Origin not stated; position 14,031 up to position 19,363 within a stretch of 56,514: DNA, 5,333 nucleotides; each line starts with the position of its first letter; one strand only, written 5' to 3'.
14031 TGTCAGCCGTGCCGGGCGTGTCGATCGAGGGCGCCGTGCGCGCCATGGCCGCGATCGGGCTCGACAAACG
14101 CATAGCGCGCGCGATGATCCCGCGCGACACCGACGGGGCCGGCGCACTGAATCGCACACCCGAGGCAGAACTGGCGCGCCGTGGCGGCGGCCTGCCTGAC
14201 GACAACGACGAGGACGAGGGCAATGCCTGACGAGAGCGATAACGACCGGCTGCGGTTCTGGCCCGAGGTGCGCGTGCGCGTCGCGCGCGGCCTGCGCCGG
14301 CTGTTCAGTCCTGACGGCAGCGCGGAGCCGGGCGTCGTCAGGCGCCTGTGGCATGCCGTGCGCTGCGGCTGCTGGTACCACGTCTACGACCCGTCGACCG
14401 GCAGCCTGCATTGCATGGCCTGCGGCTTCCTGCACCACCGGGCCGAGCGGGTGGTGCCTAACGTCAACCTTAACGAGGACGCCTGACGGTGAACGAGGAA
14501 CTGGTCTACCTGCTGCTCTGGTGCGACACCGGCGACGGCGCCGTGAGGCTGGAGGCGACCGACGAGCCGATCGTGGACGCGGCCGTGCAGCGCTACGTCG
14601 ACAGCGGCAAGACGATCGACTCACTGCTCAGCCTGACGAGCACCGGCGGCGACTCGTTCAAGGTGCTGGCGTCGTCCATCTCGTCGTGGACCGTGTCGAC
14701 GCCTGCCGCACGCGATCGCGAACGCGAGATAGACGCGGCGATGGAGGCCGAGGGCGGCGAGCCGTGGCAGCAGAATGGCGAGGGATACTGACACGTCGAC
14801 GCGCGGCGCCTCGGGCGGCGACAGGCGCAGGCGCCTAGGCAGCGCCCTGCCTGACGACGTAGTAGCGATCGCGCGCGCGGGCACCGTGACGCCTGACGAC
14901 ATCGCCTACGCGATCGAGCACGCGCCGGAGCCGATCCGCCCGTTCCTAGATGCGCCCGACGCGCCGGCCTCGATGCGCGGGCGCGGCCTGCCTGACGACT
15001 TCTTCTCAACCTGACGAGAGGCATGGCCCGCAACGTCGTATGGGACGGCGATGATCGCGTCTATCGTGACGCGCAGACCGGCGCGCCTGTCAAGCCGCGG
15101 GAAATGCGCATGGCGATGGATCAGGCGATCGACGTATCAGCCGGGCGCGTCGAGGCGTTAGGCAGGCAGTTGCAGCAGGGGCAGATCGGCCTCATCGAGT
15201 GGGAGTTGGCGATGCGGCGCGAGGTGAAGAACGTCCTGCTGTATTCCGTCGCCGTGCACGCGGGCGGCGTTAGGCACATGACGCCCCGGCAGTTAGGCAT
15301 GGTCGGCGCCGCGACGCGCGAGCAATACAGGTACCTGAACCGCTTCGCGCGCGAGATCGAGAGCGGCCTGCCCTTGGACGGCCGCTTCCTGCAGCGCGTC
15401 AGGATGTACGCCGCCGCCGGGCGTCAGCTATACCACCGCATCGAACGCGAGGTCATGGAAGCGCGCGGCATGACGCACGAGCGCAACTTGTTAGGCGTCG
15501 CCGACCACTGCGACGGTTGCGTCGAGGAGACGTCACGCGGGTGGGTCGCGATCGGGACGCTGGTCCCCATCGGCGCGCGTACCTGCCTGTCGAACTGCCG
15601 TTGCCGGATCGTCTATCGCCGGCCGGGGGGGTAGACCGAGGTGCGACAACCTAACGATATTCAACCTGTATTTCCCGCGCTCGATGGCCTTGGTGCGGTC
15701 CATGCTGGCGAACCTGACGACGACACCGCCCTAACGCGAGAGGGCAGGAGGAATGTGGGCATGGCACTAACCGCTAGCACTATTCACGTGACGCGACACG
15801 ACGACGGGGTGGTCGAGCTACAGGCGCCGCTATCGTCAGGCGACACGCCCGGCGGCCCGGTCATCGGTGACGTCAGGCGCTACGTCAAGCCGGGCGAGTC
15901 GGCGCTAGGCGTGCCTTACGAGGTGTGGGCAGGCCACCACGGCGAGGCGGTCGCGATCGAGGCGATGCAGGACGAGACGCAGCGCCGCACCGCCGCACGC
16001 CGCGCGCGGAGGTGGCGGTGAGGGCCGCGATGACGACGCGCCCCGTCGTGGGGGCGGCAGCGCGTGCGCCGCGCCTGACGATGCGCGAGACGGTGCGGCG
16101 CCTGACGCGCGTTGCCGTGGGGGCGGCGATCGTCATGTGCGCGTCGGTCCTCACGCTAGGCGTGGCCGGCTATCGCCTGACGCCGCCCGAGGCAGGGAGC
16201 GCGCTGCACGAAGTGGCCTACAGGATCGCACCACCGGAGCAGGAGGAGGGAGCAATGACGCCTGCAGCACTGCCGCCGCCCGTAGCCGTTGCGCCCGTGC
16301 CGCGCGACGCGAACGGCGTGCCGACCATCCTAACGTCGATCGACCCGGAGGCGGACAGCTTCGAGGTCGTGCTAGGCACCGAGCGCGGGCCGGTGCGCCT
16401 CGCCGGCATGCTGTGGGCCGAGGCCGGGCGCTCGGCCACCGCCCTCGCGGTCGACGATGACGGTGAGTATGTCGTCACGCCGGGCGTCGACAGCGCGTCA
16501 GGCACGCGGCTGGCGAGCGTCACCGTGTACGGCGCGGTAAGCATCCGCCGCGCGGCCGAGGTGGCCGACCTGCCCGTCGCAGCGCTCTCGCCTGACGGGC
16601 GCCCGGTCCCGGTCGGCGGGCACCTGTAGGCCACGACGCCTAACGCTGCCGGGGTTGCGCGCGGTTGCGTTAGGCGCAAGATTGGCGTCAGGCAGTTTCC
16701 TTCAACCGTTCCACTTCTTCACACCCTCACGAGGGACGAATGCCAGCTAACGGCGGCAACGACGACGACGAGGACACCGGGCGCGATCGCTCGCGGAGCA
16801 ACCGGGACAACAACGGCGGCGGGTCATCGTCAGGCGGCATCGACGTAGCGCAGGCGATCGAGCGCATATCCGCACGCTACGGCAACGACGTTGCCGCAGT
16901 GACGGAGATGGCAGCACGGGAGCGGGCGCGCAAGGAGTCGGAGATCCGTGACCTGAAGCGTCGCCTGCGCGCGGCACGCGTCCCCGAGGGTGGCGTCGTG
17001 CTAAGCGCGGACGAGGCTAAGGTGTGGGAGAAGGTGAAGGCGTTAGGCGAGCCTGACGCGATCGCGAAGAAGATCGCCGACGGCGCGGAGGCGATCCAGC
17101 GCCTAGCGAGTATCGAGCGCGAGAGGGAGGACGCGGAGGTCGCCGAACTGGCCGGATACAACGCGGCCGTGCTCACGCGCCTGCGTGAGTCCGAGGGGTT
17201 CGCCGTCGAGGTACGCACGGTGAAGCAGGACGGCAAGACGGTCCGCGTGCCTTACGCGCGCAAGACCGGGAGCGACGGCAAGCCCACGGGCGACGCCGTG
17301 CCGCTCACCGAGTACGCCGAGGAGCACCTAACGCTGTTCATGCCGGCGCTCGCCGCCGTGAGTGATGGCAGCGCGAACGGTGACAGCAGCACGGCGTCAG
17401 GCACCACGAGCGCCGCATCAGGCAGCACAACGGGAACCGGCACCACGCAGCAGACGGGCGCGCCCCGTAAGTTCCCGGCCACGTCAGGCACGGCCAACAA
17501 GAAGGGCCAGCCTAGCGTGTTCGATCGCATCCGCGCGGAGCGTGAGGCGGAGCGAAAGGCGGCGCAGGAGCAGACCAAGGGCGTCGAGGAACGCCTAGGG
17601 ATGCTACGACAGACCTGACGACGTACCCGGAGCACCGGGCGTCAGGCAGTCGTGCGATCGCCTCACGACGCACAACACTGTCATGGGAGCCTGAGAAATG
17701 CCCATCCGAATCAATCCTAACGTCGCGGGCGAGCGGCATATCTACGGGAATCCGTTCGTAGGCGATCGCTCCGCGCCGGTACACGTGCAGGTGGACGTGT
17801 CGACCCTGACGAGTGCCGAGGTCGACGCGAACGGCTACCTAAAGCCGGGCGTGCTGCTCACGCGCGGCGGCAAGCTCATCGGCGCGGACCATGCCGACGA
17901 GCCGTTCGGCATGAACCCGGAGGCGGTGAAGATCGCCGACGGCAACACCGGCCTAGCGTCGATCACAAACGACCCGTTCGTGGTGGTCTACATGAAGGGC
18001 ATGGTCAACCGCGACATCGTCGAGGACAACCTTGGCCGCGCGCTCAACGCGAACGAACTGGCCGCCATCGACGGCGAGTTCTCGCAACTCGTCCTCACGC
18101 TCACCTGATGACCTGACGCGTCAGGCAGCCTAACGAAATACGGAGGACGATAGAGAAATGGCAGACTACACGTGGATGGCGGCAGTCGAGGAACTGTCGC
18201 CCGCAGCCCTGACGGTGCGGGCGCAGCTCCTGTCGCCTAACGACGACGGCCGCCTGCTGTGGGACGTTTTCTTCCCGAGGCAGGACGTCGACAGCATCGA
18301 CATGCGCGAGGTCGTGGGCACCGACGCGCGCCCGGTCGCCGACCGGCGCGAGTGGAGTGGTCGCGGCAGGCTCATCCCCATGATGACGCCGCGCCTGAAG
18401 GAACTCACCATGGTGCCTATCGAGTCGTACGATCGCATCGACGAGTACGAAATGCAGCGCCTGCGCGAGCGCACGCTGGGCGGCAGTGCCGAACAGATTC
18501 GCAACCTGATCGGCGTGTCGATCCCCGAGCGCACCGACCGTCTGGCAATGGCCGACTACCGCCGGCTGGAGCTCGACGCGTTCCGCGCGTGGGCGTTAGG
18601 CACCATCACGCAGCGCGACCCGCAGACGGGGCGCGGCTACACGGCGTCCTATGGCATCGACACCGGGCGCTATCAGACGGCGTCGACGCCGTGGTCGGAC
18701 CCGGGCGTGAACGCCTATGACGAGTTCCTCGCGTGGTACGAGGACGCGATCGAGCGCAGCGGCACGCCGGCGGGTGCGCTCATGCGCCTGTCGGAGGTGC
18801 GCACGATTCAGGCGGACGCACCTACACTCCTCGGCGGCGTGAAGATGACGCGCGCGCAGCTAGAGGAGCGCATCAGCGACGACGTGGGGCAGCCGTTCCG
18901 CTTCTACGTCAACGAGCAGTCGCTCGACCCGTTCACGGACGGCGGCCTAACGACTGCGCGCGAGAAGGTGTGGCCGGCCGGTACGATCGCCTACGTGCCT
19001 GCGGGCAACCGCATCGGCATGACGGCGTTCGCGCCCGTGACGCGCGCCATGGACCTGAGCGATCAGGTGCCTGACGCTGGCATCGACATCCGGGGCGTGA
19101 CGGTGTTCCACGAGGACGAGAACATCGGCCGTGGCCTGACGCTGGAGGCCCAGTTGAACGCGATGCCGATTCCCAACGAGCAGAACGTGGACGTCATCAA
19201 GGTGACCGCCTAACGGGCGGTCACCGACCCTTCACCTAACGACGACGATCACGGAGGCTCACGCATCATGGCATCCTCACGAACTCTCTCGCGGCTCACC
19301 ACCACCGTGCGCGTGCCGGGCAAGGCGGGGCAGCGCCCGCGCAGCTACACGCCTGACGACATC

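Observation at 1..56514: Genome-wide hyper-abundance of an asymmetric, strand-biased motif (G)CCTNACG(A/C)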

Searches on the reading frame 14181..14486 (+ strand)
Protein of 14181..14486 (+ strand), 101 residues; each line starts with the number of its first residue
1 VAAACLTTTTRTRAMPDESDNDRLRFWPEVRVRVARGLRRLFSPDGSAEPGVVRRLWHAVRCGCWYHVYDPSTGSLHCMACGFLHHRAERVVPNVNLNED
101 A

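Call 31: search_protein_families(library=pfam, alignment_id=A1, max_evalue=0.01)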
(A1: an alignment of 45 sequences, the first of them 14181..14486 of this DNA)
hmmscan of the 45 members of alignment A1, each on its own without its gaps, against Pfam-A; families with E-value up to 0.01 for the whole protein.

A. member 1, window:14181-14486:+ (101 aa): 0 families

B. families by the number of members that match (of 45 scanned): 15 families
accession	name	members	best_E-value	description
PF13384.12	HTH_23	2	0.00036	Homeodomain-like domain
PF01510.30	Amidase_2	1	2e-16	N-acetylmuramoyl-L-alanine amidase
PF11367.14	Tail_completion_gp17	1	1.9e-08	Tail completion protein gp17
PF04545.22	Sigma70_r4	1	7.2e-07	Sigma-70, region 4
PF12146.15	Hydrolase_4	1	3e-06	Serine aminopeptidase, S33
PF04883.17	HK97-gp10_like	1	5.3e-06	Bacteriophage HK97-gp10, putative tail-component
PF00645.25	zf-PARP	1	1.8e-05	Poly(ADP-ribose) polymerase and DNA-Ligase Zn-finger region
PF00561.26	Abhydrolase_1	1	2.6e-05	alpha/beta hydrolase fold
PF19586.5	DUF6093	1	0.00032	Family of unknown function (DUF6093)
PF17758.7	Prot_ATP_ID_OB_N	1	0.00064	Proteasomal ATPase OB N-terminal domain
PF12697.13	Abhydrolase_6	1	0.00093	Alpha/beta hydrolase family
PF24203.1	Phage_ProQ_C_like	1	0.0013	Phage ProQ C-terminal-like domain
PF07819.20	PGAP1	1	0.0023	PGAP1-like alpha/beta domain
PF13518.12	HTH_28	1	0.0037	Helix-turn-helix domain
PF18912.6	DZR_2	1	0.0051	Double zinc ribbon domain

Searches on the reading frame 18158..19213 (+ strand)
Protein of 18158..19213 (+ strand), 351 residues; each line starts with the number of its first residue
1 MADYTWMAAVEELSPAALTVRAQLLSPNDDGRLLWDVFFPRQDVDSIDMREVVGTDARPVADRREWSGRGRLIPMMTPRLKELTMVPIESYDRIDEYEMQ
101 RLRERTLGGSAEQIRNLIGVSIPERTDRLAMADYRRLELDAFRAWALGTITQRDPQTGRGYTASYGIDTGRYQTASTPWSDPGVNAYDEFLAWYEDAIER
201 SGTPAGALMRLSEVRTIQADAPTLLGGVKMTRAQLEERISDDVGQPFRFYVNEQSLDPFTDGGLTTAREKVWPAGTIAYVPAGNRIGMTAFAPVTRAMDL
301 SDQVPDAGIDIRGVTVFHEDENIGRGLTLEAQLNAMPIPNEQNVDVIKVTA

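Call 12: search_protein_families(library=pfam, proteins=[window:18158-19213:+], max_evalue=0.001)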
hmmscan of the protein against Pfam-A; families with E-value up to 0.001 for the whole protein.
window:18158-19213:+ (351 aa): 1 family
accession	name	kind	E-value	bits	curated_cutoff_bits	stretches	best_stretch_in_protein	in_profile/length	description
PF03864.22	Phage_cap_E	-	1.1e-08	35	22.9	1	28-208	14-194/329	Phage major capsid protein E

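Call 23: find_encoding_contigs(protein=window:18158-19213:+, flank=10000, max_places=10)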
Protein window:18158-19213:+ (351 aa): 4 contigs read that carry it; 1 place shown.
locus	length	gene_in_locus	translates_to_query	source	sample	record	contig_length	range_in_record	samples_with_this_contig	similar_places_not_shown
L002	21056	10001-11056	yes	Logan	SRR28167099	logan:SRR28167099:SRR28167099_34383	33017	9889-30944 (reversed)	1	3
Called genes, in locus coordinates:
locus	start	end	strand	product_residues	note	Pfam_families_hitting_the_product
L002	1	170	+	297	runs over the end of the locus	PF02195:ParB_N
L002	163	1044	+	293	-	PF20691:TAGT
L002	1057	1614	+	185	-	PF07382:HC2 (weak)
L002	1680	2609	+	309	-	PF01555:N6_N4_Mtase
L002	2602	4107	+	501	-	-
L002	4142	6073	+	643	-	-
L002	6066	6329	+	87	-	-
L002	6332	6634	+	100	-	-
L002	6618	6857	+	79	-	-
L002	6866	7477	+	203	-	-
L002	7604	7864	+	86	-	-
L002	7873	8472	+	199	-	-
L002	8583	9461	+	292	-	-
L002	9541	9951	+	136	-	-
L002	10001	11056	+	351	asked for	PF03864:Phage_cap_E (faint)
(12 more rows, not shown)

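Call 35: find_homologous_proteins(query=window:18158-19213:+, max_evalue=1e-10)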
Query window:18158-19213:+ (351 aa): 637 proteins with E <= 1e-10 among 8000 candidates; the best 120 are listed.
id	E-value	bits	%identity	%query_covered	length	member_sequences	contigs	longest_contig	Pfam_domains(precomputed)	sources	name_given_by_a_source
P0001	1.8e-231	785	100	100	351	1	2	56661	PF03864.23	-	-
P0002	1.2e-170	585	72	99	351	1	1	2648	PF03864.23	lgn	-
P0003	4.1e-159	547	68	99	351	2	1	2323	PF03864.23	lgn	-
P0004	2.8e-157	541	68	99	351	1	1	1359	PF03864.23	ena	-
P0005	4.3e-148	511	64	99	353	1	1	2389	-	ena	-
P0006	1.3e-140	486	61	99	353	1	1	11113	-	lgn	-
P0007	8.9e-140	484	62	98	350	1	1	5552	PF03864.23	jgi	jgi:hypothetical protein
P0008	1.9e-139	483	59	99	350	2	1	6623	PF03864.23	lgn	-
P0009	5.0e-138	478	61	99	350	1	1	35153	PF03864.23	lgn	-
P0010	6.5e-138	478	61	98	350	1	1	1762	PF03864.23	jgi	-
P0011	5.8e-137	474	60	99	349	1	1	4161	-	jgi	jgi:hypothetical protein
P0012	1.2e-136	473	62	98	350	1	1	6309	PF03864.23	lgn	-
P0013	1.5e-136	473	62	99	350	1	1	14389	-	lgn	-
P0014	1.8e-136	473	59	97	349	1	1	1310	PF03864.23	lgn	-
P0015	1.9e-136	473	61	98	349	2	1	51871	PF03864.23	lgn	-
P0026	5.0e-134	465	60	98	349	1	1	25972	-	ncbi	-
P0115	1.2e-120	421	54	99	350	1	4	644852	-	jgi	jgi:hypothetical protein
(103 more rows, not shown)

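Call 36: find_encoding_contigs(protein=P0115, flank=10000, max_places=4)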
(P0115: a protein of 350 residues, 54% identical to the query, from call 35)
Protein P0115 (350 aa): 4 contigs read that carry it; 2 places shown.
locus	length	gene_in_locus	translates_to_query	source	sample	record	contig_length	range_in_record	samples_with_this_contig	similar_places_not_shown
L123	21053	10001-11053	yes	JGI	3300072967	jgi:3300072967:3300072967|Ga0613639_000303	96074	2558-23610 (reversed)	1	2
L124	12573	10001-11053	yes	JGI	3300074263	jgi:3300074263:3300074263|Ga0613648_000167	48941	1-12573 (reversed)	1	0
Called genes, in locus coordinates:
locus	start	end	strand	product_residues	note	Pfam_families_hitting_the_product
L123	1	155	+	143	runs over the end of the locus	-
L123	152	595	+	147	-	-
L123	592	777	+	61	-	-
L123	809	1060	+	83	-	-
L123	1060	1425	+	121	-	-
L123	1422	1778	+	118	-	PF13620:CarboxypepD_reg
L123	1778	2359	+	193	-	-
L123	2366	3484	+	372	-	PF00005:ABC_tran (faint)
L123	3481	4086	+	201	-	PF00551:Formyl_trans_N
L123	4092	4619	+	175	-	-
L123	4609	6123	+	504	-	-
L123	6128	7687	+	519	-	-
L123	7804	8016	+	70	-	-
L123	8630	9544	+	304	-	-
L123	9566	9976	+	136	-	-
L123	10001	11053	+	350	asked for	-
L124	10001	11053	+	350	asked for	-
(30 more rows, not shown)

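Call 37: find_encoding_contigs(protein=P0026, flank=10000, max_places=3)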
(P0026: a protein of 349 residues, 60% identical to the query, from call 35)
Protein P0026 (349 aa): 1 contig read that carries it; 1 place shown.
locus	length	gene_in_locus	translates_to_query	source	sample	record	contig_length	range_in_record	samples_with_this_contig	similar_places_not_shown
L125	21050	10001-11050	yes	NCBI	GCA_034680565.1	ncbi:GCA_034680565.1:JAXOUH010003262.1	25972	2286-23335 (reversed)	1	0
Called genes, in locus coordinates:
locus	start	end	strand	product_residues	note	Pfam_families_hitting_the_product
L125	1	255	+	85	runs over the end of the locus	-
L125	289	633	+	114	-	-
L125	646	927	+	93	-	PF24043:DUF7352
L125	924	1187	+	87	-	-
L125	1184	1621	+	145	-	PF18066:Phage_ABA_S (weak)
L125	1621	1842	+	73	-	-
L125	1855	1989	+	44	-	-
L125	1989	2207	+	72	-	-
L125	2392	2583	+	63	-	-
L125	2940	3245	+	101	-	PF10686:YAcAr (weak)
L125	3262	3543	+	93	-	-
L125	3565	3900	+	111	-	-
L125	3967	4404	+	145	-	-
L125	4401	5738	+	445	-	PF17289:Terminase_6C (weak)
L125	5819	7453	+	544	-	-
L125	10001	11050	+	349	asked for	-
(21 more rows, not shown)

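Call 38: find_encoding_contigs(protein=P0009, flank=10000, max_places=3)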
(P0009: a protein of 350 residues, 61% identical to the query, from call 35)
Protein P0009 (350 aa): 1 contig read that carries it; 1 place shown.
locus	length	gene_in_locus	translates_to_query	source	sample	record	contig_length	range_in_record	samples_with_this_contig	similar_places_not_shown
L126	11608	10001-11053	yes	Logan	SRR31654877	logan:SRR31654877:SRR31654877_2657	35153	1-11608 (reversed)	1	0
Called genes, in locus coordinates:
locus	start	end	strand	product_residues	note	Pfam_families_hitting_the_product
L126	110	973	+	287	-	-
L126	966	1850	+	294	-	-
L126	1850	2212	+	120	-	-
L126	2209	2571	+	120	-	PF01242:PTPS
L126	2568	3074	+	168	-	PF02592:Vut_1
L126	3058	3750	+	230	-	PF04055:Radical_SAM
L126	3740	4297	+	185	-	PF01227:GTP_cyclohydroI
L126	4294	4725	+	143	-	-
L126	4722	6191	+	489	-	PF03237:Terminase_6N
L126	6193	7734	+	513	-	-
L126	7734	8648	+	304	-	-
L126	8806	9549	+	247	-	-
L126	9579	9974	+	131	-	-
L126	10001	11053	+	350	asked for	PF03864:Phage_cap_E (weak)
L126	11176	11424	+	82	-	-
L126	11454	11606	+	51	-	?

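Call 41: find_encoding_contigs(protein=P0002, flank=10000, max_places=3)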
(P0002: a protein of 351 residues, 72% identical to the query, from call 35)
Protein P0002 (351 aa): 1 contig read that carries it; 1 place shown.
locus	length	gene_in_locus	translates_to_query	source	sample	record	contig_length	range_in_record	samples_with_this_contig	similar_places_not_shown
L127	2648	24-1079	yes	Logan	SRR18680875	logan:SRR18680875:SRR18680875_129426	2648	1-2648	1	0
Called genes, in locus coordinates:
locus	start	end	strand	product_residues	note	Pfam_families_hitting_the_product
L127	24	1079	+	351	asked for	PF03864:Phage_cap_E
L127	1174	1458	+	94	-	-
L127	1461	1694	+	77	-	-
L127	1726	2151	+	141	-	-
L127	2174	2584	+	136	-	PF19586:DUF6093 (weak)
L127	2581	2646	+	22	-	?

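Call 42: find_encoding_contigs(protein=P0003, flank=10000, max_places=3)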
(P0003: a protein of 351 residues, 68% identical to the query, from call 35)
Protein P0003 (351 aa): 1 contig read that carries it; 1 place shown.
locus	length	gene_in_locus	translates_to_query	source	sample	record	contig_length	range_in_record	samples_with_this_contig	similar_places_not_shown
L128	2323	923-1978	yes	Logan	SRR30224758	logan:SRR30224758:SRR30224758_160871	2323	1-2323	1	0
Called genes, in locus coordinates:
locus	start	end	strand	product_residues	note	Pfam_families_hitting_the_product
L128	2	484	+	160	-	?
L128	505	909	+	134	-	-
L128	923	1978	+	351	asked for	PF03864:Phage_cap_E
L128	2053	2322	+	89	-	?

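Call 43: find_encoding_contigs(protein=P0006, flank=10000, max_places=3)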
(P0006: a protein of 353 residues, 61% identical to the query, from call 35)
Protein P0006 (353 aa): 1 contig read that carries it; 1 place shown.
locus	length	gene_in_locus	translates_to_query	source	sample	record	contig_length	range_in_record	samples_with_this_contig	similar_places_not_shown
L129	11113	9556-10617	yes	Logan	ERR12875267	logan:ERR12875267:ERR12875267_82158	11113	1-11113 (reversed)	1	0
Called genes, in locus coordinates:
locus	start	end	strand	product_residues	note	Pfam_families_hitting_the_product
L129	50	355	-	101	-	-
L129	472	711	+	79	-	-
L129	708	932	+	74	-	-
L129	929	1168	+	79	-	-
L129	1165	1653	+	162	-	-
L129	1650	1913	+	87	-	-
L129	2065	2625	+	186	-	-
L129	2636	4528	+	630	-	-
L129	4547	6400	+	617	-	-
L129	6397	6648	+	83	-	-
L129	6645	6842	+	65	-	-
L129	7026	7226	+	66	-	-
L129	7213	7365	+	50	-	-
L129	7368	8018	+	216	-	-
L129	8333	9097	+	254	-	-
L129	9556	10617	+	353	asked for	-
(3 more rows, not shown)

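Call 120: find_encoding_contigs(protein=P0004, flank=10000, max_places=2)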
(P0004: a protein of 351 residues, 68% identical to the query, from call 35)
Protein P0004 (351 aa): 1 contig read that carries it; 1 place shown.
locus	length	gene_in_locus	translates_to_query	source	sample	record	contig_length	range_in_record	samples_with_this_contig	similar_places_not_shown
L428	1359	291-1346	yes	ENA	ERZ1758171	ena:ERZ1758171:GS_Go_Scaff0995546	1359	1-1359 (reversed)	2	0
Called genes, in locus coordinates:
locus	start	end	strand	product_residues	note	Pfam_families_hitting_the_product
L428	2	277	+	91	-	?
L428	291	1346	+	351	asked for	PF03864:Phage_cap_E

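Call 121: find_encoding_contigs(protein=P0005, flank=10000, max_places=2)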
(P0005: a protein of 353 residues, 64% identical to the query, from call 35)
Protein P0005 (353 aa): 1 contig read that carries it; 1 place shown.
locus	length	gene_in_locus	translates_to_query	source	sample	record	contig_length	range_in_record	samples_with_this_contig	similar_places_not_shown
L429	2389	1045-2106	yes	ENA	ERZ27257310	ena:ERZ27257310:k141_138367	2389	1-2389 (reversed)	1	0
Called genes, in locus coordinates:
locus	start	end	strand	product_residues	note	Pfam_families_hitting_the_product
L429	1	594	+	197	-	?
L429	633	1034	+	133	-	-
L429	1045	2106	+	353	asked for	-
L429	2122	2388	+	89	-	?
